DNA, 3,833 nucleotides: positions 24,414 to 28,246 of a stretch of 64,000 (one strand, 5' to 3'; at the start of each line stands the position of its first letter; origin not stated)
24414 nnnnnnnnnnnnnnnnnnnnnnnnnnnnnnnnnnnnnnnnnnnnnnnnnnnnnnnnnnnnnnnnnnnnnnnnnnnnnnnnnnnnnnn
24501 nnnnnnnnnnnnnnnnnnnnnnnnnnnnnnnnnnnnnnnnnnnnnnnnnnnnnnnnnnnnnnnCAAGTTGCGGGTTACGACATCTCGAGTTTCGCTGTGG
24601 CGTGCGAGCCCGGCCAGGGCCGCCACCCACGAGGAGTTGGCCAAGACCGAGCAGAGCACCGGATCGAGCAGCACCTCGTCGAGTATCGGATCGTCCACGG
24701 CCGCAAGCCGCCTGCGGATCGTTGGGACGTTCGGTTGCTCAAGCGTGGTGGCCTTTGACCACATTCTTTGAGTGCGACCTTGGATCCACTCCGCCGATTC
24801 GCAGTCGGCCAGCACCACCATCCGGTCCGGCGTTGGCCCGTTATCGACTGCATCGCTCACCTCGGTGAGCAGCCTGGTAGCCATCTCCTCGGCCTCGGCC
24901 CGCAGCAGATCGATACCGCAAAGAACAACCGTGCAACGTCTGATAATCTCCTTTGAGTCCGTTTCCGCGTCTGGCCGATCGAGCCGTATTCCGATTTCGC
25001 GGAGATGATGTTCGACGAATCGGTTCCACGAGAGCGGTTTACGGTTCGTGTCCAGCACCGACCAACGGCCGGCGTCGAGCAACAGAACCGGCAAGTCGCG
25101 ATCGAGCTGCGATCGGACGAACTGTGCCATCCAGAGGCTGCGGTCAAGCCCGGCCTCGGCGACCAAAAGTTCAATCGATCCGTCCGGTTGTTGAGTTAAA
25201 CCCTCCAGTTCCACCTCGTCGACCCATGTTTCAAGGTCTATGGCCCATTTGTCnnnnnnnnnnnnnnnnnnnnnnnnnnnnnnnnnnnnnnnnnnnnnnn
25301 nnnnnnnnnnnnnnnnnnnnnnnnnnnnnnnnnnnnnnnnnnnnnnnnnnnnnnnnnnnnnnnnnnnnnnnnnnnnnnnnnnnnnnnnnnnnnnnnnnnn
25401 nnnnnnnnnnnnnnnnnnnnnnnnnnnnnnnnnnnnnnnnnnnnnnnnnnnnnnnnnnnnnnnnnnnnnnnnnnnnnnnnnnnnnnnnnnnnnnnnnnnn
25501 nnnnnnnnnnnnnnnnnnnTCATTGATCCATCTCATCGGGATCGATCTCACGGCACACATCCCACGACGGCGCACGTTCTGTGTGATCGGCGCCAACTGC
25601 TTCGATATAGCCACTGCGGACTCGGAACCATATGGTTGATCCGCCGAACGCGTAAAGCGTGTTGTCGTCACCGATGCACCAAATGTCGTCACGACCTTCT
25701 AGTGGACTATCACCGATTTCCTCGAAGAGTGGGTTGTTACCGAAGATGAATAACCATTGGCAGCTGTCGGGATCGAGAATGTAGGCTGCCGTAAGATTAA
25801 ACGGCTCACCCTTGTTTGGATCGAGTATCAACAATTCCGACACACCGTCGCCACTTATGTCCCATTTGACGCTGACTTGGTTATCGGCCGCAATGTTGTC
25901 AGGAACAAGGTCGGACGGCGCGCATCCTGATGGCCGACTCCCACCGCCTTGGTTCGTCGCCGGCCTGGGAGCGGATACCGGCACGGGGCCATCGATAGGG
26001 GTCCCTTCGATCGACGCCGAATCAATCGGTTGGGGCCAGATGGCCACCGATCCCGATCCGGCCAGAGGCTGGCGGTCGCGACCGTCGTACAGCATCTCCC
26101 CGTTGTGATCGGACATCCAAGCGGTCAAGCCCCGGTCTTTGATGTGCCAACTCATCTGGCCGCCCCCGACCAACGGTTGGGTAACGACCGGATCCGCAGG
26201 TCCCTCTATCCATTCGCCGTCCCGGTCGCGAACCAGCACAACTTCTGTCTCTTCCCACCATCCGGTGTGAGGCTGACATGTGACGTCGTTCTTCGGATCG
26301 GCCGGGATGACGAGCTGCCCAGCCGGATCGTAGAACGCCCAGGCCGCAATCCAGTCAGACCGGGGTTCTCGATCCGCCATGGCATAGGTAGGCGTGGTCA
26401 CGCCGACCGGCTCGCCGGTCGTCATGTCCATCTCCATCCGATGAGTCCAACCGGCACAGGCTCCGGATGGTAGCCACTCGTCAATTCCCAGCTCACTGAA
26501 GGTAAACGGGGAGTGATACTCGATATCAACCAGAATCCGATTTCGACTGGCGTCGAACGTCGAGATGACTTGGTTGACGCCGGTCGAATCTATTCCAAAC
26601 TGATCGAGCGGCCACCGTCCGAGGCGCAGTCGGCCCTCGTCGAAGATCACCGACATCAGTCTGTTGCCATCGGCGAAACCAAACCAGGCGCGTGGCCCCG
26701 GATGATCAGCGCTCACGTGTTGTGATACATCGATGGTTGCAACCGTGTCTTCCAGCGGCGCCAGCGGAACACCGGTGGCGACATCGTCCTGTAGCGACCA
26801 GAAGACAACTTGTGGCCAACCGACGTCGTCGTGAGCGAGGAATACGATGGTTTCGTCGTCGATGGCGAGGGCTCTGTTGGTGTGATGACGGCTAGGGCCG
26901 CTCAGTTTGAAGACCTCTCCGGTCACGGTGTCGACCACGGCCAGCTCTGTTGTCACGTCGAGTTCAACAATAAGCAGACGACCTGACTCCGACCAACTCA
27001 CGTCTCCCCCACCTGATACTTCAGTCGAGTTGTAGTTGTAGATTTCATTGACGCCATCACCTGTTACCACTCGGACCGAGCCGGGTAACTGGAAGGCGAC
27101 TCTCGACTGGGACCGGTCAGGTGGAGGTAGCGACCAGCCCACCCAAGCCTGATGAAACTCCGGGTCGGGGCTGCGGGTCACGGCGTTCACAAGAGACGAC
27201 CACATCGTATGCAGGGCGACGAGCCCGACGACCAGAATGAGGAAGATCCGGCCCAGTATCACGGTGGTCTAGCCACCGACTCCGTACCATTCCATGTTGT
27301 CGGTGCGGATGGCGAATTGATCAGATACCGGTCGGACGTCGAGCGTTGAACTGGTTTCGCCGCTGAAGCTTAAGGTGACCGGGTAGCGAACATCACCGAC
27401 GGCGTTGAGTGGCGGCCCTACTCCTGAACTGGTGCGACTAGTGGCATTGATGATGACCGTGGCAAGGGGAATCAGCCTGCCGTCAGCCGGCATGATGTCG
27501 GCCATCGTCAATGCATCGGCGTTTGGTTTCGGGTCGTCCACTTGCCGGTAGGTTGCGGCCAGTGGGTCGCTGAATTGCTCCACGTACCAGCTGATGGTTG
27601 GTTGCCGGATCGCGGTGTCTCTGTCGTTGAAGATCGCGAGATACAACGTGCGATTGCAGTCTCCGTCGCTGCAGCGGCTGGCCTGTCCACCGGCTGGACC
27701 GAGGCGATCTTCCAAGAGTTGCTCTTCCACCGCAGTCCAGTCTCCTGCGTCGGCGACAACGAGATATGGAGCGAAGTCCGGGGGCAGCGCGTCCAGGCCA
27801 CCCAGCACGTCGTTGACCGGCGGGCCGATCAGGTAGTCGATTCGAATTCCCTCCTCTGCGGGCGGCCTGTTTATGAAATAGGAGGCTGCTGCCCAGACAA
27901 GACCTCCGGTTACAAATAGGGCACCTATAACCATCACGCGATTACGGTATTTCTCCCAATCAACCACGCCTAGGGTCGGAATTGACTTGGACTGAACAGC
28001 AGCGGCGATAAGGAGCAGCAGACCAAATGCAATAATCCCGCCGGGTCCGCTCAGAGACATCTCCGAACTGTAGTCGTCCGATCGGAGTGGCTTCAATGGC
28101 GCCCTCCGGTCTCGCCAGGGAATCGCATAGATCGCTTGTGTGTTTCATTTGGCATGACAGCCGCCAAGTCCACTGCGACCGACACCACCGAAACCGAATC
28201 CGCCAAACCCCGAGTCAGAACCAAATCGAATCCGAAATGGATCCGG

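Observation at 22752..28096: Three-gene membrane operon built around a polytopic protein with an apparently inactivated NACHT/STAND module and a shared extracytoplasmic C-terminal domain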

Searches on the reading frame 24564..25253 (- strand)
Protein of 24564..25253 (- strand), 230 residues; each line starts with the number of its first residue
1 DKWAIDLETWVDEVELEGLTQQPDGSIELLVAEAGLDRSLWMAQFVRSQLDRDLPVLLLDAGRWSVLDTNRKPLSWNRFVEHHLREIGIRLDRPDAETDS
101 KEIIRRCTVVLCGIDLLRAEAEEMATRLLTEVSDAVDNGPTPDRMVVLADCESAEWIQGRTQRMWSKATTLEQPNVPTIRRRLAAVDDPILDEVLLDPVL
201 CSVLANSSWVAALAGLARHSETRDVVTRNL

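Call 68: predict_structure(alignment_id=A7)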
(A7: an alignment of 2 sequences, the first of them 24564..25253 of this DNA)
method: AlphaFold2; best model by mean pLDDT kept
length: 230 residues; sequences in the alignment: 2
mean_pLDDT: 37.5   pTM: 0.34
mean pLDDT of the five models: 37.5, 37.3, 36.9, 36.7, 35.8
residues with pLDDT >= 90: 0; 70-90: 0; 50-70: 39; < 50: 191
segments of 3 or more residues with pLDDT < 50: 1-37, 61-106, 111-124, 140-230
pLDDT, mean of each block of 10 residues (from residue 1): 25 29 37 44 56 53 36 39 43 36 47 40 50 51 40 29 23 28 31 29 32 33 32
secondary structure, 60 per line:
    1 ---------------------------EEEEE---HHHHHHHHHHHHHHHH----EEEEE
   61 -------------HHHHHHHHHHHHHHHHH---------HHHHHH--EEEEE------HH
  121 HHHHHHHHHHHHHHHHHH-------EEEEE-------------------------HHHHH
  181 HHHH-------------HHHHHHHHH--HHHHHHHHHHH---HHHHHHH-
elements in order: E28-32 H36-51 E56-60 H74-90 H100-105 E108-112 H119-138 E146-150 H176-184 H198-206 H209-219 H223-229

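Call 71: fold_search(model_id=the predicted structure, library=pdb)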
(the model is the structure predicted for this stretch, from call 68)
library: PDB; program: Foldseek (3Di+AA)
matches with E <= 10: 846; with E <= 0.001: 0
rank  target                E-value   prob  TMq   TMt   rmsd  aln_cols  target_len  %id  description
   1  9a2s_MODEL_1_A        4.9e-02  0.21  0.18  0.11  15.5       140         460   14  Model of E. coli AtpD by in-cell photo-crosslinking MS and deep learning (released 2023-02-24)
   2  8ouy_C                5.2e-02  0.23  0.16  0.13  13.6       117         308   13  Human RAD51B-RAD51C-RAD51D-XRCC2 (BCDX2) complex, 3.4 A resolution (released 2023-06-21)
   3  6yny_F1               5.6e-02  0.15  0.15  0.09  14.4       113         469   13  Cryo-EM structure of Tetrahymena thermophila mitochondrial ATP synthase - F1Fo composite dimer model (released 2020-09-30)
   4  5l3r_A                8.8e-02  0.28  0.20  0.18  14.5       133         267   12  Structure of the GTPase heterodimer of chloroplast SRP54 and FtsY from Arabidopsis thaliana (released 2016-06-08)
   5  7v3x_R                9.4e-02  0.20  0.19  0.11  15.6       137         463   14  Crystal Structure of Cyanobacterial Circadian Clock Protein KaiC (released 2022-04-27)
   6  7s65_B                9.4e-02  0.15  0.19  0.11  16.6       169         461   11  Compressed conformation of nighttime state KaiC (released 2021-09-22)
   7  1jpn_A                1.3e-01  0.25  0.21  0.17  14.1       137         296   14  GMPPNP Complex of SRP GTPase NG Domain (released 2002-02-02)
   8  8u1h_C                1.4e-01  0.18  0.19  0.11  12.9       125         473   13  Axle-less Bacillus sp. PS3 F1 ATPase mutant (released 2024-09-11)
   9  8zn5_F                1.5e-01  0.16  0.19  0.11  16.1       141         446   13  Crystal Structure of Designed Clock Protein KaiC (released 2025-04-16)
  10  8zn6_F                2.1e-01  0.14  0.19  0.10  17.6       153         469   10  Crystal Structure of Designed Clock Protein KaiC (released 2025-04-16)
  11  7o9i                  2.2e-01  0.15  0.21  0.17  13.2       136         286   13  Escherichia coli Ffh in complex with pppGpp (released 2022-02-02)
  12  6rd4_Z                2.2e-01  0.11  0.18  0.09  13.9       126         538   15  CryoEM structure of Polytomella F-ATP synthase, Full dimer, composite map (released 2019-07-03)
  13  4rfv_A                2.4e-01  0.11  0.17  0.25  14.9       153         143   15  Structure of the Mycobacterium tuberculosis APS kinase CysC Cys556Ala mutant (released 2015-01-28)
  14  1ng1                  2.5e-01  0.14  0.19  0.16  14.4       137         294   15  N AND GTPASE DOMAINS OF THE SIGNAL SEQUENCE RECOGNITION PROTEIN FFH FROM THERMUS AQUATICUS (released 1999-07-30)
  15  9fl7_D                2.5e-01  0.13  0.18  0.17  14.7       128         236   11  Cryo-EM structure of human AK2 bound to reduced human AIFM1 (residues 102-613), class 3 (released 2025-05-14)
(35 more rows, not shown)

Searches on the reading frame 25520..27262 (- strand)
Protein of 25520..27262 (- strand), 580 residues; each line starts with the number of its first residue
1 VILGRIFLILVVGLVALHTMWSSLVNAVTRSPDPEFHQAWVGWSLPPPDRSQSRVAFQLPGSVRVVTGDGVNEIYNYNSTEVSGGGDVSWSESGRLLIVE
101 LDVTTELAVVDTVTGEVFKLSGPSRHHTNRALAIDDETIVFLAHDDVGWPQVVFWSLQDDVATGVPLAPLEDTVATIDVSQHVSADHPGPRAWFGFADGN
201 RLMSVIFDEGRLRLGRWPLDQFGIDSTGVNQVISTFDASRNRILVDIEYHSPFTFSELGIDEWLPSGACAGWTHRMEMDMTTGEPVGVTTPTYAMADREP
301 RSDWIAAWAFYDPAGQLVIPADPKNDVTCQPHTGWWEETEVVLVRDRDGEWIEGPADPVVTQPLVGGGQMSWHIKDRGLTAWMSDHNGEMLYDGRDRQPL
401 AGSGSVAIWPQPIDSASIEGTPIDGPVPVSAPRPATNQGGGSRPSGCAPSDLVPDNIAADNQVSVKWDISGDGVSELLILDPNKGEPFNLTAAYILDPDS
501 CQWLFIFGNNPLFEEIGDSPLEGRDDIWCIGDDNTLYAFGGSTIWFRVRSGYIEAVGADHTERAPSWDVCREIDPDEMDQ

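Call 3: search_protein_families(library=pfam, proteins=[window:25520-27262:-], max_evalue=1)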
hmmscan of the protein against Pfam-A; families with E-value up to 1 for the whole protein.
window:25520-27262:- (580 aa): 1 family
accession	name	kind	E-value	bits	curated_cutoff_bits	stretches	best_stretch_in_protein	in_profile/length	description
PF13964.12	Kelch_6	-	0.16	12.5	25.3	0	527-547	5-26/50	Kelch motif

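Call 4: search_protein_families(library=ncbifam, proteins=[window:25520-27262:-], max_evalue=1)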
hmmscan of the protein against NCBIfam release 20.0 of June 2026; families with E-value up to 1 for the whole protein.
window:25520-27262:- (580 aa): 0 families

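Call 5: search_protein_families(library=padloc, proteins=[window:25520-27262:-], max_evalue=1)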
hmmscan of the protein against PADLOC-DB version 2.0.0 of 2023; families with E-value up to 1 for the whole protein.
window:25520-27262:- (580 aa): 0 families

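Call 16: find_homologous_proteins(query=window:25520-27262:-)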
Query window:25520-27262:- (580 aa): 1 proteins with E <= 0.001 among 8000 candidates.
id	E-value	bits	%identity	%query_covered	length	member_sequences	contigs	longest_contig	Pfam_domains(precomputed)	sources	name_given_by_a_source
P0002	0.0e+0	1358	100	100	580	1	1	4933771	-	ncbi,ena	-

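Call 20: search_solved_structures(query=window:25520-27262:-, max_evalue=10)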
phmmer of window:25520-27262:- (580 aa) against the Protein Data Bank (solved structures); distinct sequences matched with E-value up to 10: 0.

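Call 41: find_related_loci(query=A3, collection=metagenome_contigs, flank=10000)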
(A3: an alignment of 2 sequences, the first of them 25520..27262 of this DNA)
Query A3 (580 aa) in metagenome_contigs; peptide patterns used: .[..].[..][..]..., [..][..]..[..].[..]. (x = any residue, [..] = any of these).
112 stretches matched a pattern, but none encodes a relative of the query by tblastn (E <= 1e-3).

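Call 54: find_encoding_contigs(protein=P0002, flank=2000, max_places=3)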
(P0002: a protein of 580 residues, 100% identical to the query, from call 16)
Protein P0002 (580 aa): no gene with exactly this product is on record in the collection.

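Call 83: find_related_loci(query=A3, collection=viral_contigs, flank=5000)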
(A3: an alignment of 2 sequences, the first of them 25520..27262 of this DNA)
Query A3 (580 aa) in viral_contigs; peptide patterns used: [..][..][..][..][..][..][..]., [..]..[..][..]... (x = any residue, [..] = any of these).
42 stretches matched a pattern, but none encodes a relative of the query by tblastn (E <= 1e-3).

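Call 85: search_dna_similar(query=window:25520-27262:-, collection=plasmids, mode=protein, max_evalue=0.01, max_rows=10)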
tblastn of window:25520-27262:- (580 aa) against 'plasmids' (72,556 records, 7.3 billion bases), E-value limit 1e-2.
No match.

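Call 89: search_solved_structures(query=A3, max_evalue=10)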
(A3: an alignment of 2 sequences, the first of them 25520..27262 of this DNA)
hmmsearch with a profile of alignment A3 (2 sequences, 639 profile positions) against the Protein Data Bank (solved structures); distinct sequences matched with E-value up to 10: 4.
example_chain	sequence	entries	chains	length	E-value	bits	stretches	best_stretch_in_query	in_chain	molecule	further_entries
4u3m_M7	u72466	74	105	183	1.1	10.6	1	90-154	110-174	60S ribosomal protein L17-A | Large ribosomal subunit protein uL22A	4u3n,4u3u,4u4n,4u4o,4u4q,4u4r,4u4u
2ww9_I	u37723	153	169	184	1.1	10.6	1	90-154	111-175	60S RIBOSOMAL PROTEIN L17-A | 60S ribosomal protein L17 | UL22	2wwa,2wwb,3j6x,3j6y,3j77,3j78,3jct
6woo_P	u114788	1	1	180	1.1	10.6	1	90-154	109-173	uL22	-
8cgn_B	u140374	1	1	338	2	9.7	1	90-154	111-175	60S ribosomal protein L17-A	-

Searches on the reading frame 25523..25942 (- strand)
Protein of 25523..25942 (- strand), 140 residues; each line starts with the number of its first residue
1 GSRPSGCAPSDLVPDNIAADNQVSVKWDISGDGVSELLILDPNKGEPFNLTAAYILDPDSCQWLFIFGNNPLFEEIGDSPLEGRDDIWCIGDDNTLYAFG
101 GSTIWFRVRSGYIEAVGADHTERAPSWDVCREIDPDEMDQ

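Call 51: search_protein_families(library=pfam, proteins=[window:25523-25942:-], max_evalue=10)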
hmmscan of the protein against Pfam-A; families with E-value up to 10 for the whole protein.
seq(140 aa): 1 family
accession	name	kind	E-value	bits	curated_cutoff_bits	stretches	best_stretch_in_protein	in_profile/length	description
PF13964.12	Kelch_6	-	0.0054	17.1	25.3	1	86-108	4-27/50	Kelch motif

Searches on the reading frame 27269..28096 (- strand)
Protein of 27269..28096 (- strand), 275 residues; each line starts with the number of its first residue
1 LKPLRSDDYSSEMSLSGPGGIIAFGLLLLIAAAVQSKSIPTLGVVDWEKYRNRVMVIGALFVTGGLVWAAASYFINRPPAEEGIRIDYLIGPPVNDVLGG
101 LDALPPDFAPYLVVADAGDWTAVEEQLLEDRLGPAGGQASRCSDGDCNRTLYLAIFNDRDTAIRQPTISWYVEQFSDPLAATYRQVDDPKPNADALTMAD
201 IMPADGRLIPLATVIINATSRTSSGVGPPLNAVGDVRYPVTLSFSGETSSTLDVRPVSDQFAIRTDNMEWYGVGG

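Call 3: search_protein_families(library=pfam, proteins=[window:27269-28096:-], max_evalue=1)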
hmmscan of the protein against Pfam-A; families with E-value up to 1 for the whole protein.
window:27269-28096:- (275 aa): 1 family
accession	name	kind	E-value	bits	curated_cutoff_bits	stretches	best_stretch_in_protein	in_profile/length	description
PF06675.16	DUF1177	-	0.079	12.3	25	1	155-222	134-201/272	Protein of unknown function (DUF1177)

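Call 4: search_protein_families(library=ncbifam, proteins=[window:27269-28096:-], max_evalue=1)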
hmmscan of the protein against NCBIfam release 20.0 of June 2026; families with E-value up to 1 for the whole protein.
window:27269-28096:- (275 aa): 0 families

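Call 5: search_protein_families(library=padloc, proteins=[window:27269-28096:-], max_evalue=1)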
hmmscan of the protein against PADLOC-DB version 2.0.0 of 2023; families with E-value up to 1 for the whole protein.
window:27269-28096:- (275 aa): 0 families

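Call 39: find_related_loci(query=A1, collection=genome_contigs, flank=10000)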
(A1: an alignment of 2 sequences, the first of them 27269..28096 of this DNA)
Query A1 (275 aa) in genome_contigs; peptide patterns used: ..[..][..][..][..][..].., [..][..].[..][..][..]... (x = any residue, [..] = any of these).
250 stretches matched a pattern; 1 encode a relative of the query (tblastn E <= 1e-3); 1 distinct loci.
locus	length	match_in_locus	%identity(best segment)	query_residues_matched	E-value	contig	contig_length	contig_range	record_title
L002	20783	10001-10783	31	9-275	2e-31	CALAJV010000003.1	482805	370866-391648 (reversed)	MAG: uncultured Acidimicrobiales bacterium isolate L4_Bin_METABAT__59_1 genome assembly, contig: c_000000582547, whole g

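Call 40: find_homologous_proteins(query=A1, max_evalue=0.01)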
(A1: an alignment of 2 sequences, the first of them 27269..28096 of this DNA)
Query A1 (2 sequences) (275 aa, profile of the alignment): 2 proteins with E <= 0.01 among 8000 candidates.
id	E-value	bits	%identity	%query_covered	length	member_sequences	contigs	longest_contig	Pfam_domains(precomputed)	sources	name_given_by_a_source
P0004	4.4e-150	517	100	100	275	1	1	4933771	-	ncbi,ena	-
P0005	1.2e-145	502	31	97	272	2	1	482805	-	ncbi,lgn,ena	-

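Call 84: find_related_loci(query=A1, collection=viral_contigs, flank=5000)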
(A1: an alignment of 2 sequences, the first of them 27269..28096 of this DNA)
Query A1 (275 aa) in viral_contigs; peptide patterns used: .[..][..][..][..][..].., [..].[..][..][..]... (x = any residue, [..] = any of these).
105 stretches matched a pattern, but none encodes a relative of the query by tblastn (E <= 1e-3).

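Call 86: search_dna_similar(query=window:27269-28096:-, collection=plasmids, mode=protein, max_evalue=0.01, max_rows=10)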
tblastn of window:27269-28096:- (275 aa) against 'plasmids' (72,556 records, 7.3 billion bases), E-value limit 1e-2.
No match.

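Call 90: search_solved_structures(query=A1, max_evalue=10)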
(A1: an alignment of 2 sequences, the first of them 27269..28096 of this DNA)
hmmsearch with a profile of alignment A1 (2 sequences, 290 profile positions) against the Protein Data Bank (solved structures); distinct sequences matched with E-value up to 10: 5.
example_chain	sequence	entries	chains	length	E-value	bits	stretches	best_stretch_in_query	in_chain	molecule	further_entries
6ryv_A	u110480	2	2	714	0.37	13.1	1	109-189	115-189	Kelch domain-containing protein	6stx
6ryw_A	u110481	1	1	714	0.37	13.1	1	109-189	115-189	Kelch domain-containing protein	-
6ryx_A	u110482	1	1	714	0.37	13.1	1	109-189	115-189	Kelch domain-containing protein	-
8ufe_A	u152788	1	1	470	0.59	12.5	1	22-77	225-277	Integral membrane efflux protein EfpA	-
9vhd_B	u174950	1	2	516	0.69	12.3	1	22-77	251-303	Putative MFS-type transporter EfpA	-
